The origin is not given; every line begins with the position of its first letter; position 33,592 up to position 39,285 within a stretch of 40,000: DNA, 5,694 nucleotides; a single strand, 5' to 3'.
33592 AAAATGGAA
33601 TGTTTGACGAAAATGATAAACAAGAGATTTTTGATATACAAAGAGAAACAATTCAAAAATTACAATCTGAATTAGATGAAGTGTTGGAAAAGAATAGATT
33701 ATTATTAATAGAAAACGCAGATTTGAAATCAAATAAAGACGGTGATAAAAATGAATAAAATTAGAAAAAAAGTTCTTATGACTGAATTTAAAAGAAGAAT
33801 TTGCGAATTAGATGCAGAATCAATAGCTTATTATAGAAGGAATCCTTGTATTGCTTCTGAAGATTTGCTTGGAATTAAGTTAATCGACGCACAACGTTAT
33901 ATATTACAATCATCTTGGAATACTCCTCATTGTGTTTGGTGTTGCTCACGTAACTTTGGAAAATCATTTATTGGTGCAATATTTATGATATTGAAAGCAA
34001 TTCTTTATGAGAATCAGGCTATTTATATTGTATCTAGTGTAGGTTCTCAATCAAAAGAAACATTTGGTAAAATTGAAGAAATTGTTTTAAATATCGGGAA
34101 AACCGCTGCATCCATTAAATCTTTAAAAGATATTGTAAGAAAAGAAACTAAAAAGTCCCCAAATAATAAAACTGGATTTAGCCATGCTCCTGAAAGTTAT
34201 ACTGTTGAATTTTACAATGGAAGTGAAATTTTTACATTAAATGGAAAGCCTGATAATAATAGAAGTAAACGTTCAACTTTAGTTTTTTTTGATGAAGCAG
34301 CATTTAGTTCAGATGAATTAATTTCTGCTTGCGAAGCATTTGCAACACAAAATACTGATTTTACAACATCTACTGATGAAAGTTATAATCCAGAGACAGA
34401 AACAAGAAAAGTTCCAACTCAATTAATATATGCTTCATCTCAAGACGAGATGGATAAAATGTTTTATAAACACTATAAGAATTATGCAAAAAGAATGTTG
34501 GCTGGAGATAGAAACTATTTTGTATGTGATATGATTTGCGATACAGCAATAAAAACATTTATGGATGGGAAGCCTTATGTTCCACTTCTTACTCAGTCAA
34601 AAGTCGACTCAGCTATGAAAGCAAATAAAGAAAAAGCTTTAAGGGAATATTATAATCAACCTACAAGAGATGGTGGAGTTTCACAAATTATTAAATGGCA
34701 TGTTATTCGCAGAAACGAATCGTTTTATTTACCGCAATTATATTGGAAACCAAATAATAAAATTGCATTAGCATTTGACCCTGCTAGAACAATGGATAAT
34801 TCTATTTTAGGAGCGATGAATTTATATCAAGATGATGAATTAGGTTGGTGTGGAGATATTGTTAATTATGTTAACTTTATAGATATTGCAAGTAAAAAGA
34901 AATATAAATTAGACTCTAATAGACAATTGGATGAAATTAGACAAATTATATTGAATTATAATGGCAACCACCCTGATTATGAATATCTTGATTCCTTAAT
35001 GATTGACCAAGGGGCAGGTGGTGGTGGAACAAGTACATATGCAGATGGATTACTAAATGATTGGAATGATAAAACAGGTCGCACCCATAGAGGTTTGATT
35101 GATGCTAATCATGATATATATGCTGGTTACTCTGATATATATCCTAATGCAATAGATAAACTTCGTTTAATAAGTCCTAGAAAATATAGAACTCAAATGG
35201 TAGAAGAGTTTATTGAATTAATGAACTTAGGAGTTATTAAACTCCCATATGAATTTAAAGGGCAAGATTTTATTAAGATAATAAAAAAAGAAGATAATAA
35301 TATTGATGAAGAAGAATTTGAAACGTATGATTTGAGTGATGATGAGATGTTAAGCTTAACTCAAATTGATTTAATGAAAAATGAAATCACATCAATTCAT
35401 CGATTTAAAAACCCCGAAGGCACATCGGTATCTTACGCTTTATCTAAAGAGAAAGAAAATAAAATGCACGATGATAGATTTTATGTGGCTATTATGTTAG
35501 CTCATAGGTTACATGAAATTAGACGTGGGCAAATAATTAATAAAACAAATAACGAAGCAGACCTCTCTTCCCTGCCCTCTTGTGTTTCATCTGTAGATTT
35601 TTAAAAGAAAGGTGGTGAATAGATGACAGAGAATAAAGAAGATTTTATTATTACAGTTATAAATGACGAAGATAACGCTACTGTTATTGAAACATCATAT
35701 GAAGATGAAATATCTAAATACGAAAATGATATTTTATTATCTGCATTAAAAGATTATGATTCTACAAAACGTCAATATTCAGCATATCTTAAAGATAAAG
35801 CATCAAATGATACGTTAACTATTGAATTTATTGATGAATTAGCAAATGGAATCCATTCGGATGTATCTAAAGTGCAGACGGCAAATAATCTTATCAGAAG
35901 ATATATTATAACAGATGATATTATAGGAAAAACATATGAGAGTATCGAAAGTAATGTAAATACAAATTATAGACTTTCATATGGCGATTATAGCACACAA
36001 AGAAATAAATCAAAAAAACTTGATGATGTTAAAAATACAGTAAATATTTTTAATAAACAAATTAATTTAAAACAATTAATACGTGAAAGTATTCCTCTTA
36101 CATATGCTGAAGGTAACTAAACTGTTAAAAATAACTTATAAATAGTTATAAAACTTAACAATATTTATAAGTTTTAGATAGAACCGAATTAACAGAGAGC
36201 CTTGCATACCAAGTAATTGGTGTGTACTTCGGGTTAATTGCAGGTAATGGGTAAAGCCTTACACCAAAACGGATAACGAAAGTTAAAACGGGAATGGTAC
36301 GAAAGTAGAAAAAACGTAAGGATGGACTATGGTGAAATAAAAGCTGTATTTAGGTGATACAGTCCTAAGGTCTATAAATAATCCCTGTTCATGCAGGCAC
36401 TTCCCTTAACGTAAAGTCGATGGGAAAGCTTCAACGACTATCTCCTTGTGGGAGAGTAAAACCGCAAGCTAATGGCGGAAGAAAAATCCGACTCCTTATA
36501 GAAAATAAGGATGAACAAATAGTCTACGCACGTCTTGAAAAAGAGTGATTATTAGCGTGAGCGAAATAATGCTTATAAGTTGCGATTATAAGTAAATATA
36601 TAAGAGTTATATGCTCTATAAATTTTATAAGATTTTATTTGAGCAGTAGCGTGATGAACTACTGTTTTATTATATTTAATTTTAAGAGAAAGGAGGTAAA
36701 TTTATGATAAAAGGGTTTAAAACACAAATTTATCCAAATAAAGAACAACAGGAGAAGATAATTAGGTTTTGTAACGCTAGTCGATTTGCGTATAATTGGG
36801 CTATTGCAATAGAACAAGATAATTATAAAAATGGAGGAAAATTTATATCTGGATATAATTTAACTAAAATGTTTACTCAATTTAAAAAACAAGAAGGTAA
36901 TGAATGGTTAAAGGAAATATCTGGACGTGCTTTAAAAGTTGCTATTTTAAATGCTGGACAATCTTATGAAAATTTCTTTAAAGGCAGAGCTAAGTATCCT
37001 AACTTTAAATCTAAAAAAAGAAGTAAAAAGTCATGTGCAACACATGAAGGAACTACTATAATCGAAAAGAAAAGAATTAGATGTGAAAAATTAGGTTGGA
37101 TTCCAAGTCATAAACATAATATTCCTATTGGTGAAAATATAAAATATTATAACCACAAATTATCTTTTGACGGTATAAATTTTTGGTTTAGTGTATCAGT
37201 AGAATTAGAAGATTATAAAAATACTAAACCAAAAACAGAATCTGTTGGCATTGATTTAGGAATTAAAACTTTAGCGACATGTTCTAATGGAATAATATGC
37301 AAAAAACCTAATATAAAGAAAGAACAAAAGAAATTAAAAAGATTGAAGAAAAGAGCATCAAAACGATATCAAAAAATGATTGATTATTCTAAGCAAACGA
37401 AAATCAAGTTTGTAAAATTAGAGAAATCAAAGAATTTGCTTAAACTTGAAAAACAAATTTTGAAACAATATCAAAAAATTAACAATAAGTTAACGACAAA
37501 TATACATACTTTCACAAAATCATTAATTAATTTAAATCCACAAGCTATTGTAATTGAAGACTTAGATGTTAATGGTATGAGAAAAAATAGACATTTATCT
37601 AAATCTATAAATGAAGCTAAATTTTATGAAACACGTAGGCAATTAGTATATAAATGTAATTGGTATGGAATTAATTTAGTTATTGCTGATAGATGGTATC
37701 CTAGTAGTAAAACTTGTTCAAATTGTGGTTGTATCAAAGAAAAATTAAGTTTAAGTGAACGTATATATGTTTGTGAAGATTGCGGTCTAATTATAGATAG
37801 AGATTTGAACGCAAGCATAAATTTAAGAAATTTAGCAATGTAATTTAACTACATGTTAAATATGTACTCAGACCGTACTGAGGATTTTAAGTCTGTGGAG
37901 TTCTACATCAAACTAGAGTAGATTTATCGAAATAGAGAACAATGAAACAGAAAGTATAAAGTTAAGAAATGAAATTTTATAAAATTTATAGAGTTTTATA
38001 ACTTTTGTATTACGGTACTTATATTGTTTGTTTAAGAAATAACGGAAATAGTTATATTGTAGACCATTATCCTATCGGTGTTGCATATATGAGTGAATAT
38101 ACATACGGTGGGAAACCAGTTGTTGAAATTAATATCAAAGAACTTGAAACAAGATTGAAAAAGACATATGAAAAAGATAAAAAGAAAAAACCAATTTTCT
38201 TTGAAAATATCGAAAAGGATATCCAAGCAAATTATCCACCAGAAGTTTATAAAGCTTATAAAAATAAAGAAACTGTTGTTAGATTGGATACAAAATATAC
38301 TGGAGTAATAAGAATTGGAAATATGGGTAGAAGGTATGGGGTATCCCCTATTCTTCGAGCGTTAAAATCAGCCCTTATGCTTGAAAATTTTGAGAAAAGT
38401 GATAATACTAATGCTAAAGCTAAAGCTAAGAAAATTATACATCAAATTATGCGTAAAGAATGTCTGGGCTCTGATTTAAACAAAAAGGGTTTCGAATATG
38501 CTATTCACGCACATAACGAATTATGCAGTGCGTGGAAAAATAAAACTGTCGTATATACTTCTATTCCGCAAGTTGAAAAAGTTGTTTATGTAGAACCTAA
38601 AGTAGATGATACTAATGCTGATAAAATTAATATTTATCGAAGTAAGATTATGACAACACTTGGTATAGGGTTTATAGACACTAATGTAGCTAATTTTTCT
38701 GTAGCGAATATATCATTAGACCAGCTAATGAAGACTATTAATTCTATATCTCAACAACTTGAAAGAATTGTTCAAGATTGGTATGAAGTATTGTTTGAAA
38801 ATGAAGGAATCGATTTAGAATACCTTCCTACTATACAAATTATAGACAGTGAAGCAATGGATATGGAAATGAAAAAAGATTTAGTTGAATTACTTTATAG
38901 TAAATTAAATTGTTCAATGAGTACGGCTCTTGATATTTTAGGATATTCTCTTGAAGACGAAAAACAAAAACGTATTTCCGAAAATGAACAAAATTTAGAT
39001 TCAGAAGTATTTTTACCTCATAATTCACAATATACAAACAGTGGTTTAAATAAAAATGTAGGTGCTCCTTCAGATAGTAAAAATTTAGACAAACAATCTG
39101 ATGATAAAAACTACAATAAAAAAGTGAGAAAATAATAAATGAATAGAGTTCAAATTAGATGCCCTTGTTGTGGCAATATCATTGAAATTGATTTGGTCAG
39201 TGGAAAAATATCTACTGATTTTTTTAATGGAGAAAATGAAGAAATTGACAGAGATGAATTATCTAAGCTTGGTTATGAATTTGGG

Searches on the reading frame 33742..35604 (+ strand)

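Call 24: search_protein_families(library=phrogs, proteins=[window:33742-35604:+], max_evalue=0.00001)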
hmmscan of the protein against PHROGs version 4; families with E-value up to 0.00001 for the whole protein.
window:33742-35604:+ (620 aa): 3 families
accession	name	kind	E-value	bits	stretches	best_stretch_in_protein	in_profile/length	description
phrog_2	-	head and packaging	4.9e-20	72.9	1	46-518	265-579/807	terminase large subunit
phrog_15503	-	unknown function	4.3e-10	40.4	1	14-197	34-203/245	-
phrog_5989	-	head and packaging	7.5e-08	32.9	1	27-226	120-300/347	terminase large subunit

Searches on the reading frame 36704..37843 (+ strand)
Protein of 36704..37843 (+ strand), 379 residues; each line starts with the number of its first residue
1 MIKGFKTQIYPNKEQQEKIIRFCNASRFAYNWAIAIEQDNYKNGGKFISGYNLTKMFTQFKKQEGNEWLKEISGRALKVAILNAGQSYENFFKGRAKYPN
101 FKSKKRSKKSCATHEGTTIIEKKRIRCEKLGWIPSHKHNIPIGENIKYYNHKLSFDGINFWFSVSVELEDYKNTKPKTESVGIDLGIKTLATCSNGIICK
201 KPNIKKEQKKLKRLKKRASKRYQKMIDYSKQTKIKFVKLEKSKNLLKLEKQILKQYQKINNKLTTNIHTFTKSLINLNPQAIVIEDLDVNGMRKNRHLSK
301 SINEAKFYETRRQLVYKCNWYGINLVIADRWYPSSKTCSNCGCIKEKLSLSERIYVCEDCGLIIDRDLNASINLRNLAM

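Call 24: search_protein_families(library=phrogs, proteins=[window:36704-37843:+], max_evalue=0.00001)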
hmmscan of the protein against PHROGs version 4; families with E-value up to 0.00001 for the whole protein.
window:36704-37843:+ (379 aa): 5 families
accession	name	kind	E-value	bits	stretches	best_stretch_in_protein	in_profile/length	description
phrog_506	-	integration and excision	3.8e-102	343.4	1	1-377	6-363/403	transposase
phrog_12300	-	integration and excision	6.3e-51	174.2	1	119-375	4-238/286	transposase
phrog_13964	-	integration and excision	2.9e-41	142.6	1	1-239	1-236/237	transposase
phrog_17087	-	unknown function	3e-30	106.3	1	251-374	6-128/141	-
phrog_25073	-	unknown function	2.4e-16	60.8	1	3-106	5-108/114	-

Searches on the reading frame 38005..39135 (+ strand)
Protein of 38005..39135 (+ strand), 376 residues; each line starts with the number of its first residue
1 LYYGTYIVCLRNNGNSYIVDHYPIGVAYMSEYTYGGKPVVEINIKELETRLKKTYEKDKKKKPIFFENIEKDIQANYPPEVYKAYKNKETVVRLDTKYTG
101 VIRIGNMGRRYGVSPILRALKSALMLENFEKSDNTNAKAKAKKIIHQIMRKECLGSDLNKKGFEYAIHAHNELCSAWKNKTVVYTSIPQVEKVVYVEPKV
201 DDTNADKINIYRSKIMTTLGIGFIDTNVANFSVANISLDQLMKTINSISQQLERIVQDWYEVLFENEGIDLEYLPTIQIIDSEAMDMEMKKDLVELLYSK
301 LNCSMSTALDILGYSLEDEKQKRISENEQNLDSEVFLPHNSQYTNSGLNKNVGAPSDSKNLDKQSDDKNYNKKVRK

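Call 24: search_protein_families(library=phrogs, proteins=[window:38005-39135:+], max_evalue=0.00001)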
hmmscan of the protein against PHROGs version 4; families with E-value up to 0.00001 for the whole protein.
window:38005-39135:+ (376 aa): 1 family
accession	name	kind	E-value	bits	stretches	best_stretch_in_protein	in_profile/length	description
phrog_2739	-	head and packaging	1.4e-14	54.7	1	4-371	144-494/501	portal protein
